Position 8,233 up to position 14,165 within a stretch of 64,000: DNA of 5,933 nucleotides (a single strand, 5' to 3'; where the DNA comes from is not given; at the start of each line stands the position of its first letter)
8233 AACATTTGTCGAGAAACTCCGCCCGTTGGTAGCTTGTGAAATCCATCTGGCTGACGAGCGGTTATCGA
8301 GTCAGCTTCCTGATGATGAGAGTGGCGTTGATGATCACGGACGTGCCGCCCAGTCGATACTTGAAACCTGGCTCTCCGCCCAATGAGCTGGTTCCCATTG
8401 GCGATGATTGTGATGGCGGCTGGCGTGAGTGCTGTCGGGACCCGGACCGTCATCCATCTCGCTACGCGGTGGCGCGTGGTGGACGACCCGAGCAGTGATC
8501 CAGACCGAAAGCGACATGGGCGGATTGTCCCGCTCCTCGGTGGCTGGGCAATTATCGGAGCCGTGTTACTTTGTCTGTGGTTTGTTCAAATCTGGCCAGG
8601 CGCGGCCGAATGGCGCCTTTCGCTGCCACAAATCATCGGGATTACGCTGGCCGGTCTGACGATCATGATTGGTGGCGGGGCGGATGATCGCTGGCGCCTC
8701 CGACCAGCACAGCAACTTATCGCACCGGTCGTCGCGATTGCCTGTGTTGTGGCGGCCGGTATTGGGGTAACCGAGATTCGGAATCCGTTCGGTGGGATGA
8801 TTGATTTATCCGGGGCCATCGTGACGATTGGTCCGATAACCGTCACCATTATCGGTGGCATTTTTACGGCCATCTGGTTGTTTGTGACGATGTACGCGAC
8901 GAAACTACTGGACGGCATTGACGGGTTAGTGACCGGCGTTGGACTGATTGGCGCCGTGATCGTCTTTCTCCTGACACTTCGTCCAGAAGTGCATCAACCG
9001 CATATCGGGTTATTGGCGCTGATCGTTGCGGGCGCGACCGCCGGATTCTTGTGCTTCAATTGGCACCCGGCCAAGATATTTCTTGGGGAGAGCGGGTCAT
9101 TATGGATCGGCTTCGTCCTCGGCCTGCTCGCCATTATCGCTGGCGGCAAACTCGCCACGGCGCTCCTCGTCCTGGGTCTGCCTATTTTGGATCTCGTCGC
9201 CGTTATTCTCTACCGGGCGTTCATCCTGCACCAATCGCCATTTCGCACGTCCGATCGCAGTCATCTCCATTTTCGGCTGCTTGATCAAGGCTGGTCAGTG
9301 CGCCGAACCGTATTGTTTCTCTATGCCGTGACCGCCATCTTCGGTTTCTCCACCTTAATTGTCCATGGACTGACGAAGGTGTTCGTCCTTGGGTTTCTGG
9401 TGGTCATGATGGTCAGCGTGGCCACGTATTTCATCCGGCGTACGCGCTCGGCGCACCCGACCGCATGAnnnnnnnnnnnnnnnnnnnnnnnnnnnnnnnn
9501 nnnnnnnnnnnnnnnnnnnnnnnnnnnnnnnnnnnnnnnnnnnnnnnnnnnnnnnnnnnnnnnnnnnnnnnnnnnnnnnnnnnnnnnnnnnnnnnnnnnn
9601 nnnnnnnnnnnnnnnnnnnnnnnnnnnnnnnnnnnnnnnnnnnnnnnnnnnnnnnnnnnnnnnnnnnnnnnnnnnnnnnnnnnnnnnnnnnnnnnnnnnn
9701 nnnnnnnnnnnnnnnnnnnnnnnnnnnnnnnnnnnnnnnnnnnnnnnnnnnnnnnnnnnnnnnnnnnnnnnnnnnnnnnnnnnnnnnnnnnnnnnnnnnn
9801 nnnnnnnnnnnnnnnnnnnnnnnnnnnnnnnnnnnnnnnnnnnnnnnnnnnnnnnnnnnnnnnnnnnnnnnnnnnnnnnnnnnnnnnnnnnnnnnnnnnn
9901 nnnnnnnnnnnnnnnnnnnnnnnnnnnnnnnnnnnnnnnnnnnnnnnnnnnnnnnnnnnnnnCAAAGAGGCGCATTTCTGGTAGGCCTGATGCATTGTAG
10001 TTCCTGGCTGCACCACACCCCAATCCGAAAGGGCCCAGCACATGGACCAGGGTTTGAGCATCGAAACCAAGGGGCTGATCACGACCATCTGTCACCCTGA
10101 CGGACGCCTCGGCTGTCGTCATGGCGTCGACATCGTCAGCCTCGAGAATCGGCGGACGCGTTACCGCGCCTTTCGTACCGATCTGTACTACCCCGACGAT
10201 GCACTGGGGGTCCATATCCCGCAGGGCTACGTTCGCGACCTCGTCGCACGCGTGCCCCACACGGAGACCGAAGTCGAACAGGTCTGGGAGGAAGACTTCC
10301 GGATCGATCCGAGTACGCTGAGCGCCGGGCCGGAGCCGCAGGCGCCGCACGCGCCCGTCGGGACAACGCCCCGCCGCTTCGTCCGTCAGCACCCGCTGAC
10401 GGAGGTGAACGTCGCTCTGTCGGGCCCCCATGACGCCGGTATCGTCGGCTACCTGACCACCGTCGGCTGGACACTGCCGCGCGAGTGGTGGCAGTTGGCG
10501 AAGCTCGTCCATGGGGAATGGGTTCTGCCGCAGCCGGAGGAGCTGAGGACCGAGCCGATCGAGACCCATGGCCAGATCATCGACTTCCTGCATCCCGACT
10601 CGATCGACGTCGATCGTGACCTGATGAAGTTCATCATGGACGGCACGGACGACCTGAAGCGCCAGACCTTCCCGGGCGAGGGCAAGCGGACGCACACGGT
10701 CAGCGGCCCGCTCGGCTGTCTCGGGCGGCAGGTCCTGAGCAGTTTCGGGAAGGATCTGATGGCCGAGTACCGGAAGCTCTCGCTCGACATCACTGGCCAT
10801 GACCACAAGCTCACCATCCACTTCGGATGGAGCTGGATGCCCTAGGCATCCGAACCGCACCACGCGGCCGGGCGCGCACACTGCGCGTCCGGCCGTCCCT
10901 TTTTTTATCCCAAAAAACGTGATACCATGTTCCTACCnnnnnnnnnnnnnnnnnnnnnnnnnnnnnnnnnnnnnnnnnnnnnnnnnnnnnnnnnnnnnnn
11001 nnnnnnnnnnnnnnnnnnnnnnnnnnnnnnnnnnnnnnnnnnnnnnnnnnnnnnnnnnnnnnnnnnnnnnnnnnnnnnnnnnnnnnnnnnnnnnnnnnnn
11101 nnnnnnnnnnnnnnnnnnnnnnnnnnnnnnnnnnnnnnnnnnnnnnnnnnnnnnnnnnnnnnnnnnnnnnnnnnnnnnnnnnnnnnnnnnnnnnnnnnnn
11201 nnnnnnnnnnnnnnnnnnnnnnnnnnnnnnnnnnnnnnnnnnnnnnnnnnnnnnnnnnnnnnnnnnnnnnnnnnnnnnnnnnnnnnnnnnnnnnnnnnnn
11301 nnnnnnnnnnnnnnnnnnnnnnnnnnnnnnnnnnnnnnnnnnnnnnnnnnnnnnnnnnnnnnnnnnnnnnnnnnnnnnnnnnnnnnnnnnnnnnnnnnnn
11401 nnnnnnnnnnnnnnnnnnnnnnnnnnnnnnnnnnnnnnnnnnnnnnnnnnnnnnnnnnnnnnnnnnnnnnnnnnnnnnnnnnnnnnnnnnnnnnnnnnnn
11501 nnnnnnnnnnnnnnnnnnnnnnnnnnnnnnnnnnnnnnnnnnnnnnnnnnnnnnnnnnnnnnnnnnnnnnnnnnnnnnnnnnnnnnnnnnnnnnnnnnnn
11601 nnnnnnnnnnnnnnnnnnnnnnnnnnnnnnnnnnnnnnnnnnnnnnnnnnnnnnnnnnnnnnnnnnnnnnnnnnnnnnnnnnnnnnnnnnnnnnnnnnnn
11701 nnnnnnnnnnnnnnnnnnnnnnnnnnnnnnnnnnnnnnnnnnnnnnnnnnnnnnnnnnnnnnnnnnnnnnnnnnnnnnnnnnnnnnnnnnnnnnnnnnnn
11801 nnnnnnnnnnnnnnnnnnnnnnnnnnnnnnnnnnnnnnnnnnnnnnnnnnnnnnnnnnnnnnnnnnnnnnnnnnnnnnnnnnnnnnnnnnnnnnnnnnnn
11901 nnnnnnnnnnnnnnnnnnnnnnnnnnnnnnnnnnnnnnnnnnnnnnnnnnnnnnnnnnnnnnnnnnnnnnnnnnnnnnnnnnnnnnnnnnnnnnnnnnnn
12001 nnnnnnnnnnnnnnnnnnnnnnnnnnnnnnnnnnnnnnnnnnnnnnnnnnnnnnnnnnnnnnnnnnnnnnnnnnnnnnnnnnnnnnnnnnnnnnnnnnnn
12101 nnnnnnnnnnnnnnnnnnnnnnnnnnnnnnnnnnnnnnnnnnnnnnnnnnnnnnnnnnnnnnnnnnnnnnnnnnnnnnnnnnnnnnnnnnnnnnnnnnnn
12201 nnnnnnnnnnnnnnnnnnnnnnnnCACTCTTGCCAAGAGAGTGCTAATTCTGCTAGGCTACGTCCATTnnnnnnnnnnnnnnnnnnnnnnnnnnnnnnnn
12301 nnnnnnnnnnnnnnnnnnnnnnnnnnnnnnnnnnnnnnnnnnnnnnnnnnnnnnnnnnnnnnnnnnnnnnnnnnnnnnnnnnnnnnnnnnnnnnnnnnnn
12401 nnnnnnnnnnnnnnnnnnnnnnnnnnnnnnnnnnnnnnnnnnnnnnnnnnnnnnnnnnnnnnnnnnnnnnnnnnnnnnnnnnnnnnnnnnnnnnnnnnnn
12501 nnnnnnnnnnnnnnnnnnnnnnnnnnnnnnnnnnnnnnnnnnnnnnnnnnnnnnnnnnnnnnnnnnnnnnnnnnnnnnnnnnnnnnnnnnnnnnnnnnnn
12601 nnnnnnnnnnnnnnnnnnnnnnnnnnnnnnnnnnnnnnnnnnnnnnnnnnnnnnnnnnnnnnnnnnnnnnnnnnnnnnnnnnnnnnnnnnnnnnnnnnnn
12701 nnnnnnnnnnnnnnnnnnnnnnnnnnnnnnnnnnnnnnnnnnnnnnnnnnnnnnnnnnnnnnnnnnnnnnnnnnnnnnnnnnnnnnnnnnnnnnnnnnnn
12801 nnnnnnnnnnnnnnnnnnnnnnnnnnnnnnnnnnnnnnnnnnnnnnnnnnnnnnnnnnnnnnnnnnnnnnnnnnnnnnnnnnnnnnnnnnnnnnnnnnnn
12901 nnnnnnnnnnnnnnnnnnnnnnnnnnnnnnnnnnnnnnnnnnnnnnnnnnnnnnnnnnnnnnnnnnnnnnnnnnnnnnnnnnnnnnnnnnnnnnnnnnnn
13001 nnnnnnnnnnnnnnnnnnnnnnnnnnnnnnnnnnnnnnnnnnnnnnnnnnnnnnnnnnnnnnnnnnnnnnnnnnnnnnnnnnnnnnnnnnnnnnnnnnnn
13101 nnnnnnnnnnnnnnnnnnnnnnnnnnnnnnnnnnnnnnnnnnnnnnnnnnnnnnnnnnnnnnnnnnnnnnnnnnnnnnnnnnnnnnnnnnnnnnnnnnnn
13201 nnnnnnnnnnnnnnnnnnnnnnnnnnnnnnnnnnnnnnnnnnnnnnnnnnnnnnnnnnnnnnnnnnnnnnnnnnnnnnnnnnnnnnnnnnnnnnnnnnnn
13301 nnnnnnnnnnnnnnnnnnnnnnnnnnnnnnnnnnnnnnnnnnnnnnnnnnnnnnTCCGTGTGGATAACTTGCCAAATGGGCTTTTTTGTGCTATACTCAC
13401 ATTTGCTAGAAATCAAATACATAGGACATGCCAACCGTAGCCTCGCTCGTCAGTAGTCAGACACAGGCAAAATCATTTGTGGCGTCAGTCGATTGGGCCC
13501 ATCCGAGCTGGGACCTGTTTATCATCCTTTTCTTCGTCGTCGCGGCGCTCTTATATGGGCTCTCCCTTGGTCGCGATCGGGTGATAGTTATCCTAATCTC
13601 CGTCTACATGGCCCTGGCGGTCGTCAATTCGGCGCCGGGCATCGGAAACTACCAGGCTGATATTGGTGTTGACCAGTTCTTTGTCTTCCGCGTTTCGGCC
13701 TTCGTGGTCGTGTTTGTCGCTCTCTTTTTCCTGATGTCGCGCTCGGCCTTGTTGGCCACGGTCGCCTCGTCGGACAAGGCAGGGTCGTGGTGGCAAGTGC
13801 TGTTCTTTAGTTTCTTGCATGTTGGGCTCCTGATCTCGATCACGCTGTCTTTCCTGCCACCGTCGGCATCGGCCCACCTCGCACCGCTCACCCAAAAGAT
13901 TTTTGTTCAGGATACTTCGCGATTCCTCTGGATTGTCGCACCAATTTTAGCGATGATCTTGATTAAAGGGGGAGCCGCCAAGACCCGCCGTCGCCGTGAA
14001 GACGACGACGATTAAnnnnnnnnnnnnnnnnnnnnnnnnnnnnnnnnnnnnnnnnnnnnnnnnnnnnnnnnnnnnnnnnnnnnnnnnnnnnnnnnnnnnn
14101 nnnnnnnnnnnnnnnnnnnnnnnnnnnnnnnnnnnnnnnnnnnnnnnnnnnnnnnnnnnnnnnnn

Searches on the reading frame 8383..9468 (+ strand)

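Call 8: search_protein_families(library=pfam, proteins=[window:8383-9468:+], max_evalue=0.0001)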
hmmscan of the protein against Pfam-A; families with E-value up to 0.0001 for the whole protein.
window:8383-9468:+ (361 aa): 1 family
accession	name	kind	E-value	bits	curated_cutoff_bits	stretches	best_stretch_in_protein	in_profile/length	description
PF00953.26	Glycos_transf_4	-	2e-28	99.9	27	1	85-253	2-159/160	Glycosyl transferase family 4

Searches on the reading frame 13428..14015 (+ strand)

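Call 10: search_protein_families(library=pfam, proteins=[window:13428-14015:+], max_evalue=1)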
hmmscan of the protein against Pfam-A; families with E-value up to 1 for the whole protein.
window:13428-14015:+ (195 aa): 2 families
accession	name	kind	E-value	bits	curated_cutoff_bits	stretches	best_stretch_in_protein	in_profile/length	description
PF19529.4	DUF6057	-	0.01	15.2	29.8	1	25-179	99-247/569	Family of unknown function (DUF6057)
PF01127.27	Sdh_cyt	-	0.032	14.8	25.8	1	71-137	10-79/122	Succinate dehydrogenase/Fumarate reductase transmembrane subunit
